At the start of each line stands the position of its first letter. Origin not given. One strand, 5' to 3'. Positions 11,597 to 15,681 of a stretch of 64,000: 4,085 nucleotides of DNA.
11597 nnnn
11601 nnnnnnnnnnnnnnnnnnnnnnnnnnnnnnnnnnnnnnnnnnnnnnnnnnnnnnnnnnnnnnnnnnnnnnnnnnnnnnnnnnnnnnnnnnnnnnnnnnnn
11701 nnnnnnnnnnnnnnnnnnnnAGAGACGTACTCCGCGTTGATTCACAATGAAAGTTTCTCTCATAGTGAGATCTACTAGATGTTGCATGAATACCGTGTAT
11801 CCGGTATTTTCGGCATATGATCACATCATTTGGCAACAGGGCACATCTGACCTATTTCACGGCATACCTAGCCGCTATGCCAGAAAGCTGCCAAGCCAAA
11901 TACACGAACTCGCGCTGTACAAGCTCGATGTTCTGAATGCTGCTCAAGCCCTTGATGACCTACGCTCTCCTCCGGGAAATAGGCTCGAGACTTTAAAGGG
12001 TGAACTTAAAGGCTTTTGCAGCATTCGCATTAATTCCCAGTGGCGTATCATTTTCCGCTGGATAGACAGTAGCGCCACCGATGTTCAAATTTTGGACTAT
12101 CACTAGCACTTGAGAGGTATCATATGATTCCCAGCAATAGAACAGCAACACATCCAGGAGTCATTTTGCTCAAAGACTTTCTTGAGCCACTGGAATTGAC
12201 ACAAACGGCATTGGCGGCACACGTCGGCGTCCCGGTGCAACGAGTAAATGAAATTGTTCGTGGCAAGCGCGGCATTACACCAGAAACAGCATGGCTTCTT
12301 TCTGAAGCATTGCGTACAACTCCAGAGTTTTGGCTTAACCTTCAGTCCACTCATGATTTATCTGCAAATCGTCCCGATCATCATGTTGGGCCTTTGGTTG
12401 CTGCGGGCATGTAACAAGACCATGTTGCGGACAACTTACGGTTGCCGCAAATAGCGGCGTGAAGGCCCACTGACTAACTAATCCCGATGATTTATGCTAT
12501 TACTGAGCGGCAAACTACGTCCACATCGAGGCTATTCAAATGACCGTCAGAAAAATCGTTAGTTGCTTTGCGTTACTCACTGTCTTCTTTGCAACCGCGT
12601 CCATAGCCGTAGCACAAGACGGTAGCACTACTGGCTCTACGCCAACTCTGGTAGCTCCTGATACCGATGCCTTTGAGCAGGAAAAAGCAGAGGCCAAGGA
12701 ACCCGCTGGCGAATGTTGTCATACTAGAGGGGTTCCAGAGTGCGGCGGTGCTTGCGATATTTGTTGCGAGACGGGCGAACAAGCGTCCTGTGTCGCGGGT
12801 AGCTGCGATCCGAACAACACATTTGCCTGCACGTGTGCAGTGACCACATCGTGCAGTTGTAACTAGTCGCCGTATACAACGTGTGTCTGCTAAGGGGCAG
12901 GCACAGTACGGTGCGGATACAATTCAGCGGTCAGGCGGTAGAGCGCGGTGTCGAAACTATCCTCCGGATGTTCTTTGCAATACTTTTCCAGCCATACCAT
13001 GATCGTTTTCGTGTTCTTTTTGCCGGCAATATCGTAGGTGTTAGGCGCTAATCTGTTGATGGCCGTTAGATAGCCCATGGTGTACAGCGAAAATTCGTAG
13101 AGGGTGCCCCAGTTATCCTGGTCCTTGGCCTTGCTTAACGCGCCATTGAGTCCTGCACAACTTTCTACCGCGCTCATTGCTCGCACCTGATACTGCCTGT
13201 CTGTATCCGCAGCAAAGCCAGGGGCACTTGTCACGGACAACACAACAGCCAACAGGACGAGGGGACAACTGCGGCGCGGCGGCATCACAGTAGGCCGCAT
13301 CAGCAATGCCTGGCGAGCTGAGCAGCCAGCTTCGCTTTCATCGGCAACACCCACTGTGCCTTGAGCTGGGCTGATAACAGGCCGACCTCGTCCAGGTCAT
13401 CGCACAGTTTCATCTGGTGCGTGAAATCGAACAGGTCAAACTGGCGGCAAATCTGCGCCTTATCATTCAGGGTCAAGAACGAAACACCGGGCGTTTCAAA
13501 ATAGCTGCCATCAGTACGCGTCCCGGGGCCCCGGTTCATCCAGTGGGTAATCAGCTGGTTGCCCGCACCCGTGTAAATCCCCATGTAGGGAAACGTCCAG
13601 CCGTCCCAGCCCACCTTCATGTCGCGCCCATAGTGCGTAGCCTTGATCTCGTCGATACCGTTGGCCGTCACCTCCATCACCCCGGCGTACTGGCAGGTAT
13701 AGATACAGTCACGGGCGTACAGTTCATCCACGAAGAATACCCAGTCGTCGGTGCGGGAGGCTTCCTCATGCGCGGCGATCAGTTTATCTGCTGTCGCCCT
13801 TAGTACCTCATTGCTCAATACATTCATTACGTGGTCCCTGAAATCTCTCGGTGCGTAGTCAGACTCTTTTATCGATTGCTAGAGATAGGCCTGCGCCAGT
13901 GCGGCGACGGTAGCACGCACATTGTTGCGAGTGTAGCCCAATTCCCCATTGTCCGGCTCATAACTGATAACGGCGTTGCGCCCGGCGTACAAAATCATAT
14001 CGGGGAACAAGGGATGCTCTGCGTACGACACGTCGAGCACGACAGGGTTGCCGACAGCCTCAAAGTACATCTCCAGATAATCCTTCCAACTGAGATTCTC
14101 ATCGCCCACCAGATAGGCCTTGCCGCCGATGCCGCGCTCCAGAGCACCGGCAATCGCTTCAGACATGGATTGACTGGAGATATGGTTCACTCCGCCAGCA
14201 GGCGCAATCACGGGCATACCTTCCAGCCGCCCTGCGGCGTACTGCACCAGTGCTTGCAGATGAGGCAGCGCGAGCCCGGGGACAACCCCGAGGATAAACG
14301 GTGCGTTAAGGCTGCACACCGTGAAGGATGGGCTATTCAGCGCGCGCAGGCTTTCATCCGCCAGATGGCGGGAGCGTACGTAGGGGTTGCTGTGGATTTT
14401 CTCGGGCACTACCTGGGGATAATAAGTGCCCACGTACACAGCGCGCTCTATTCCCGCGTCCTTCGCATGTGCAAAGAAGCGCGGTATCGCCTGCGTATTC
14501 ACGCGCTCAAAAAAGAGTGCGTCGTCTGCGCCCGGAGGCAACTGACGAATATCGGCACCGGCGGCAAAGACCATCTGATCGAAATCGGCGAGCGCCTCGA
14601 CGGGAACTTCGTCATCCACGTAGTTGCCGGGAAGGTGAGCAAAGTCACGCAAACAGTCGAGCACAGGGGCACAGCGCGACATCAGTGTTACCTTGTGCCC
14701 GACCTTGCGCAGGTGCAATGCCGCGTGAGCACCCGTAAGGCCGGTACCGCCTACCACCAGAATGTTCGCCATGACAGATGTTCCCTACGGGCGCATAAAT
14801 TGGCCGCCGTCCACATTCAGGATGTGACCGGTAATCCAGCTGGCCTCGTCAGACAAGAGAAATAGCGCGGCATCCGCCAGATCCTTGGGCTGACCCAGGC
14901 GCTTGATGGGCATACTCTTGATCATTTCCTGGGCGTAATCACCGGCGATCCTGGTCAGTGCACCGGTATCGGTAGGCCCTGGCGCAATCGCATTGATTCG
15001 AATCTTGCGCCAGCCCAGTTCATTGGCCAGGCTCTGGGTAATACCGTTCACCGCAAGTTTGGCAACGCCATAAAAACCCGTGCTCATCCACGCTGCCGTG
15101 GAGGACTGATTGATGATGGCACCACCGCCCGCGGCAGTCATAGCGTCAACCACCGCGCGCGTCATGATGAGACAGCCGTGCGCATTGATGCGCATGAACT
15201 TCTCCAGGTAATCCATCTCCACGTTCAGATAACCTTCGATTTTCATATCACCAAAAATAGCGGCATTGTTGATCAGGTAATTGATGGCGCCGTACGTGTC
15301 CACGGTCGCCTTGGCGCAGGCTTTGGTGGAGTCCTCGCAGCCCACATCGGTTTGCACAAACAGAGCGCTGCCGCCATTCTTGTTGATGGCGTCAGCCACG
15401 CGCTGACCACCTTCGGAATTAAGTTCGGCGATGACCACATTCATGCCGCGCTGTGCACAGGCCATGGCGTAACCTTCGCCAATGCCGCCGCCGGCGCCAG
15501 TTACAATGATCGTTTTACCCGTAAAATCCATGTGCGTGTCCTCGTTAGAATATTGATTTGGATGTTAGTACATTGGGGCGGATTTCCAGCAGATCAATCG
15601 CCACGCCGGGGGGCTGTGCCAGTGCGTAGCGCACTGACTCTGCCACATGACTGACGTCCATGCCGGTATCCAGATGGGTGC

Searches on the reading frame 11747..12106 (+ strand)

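Call 71: search_protein_families(library=pfam, proteins=[window:11747-12106:+], max_evalue=0.001)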
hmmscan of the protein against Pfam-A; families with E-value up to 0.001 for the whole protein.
window:11747-12106:+ (119 aa): 1 family
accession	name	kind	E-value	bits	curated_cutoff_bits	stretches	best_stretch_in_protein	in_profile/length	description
PF05015.19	HigB-like_toxin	-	1.2e-22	80.6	27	1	46-119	19-91/91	RelE-like toxin of type II toxin-antitoxin system HigB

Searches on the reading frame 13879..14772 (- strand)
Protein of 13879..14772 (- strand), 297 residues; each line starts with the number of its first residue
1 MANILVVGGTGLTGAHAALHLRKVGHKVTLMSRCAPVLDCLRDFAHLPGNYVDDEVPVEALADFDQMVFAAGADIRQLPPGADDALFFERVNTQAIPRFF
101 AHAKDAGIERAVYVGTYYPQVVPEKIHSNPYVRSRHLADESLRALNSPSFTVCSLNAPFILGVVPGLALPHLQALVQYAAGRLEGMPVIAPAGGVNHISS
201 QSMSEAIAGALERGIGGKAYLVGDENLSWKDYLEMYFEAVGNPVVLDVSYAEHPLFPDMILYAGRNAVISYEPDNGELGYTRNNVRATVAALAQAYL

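Call 71: search_protein_families(library=pfam, proteins=[window:13879-14772:-], max_evalue=0.001)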
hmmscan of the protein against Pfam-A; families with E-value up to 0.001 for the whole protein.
window:13879-14772:- (297 aa): 1 family
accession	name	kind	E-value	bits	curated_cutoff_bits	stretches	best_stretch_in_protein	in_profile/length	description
PF01370.27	Epimerase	-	2.8e-07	30.7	20.9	1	4-156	1-168/240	NAD dependent epimerase/dehydratase family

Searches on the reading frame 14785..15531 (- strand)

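Call 71: search_protein_families(library=pfam, proteins=[window:14785-15531:-], max_evalue=0.001)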
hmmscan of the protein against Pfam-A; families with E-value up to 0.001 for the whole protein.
window:14785-15531:- (248 aa): 4 families
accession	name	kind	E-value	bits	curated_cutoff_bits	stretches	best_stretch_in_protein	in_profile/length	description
PF13561.12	adh_short_C2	-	4.3e-58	197.1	27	1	12-243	1-234/236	Enoyl-(Acyl carrier protein) reductase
PF00106.31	adh_short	-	1.2e-42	146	26.6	1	6-195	1-190/195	short chain dehydrogenase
PF23441.1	SDR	-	1.7e-05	24.8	27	0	160-246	169-257/258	SDR-like rossmann domain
PF08659.16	KR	-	2.8e-05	24.6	22.6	1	7-149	2-141/180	KR domain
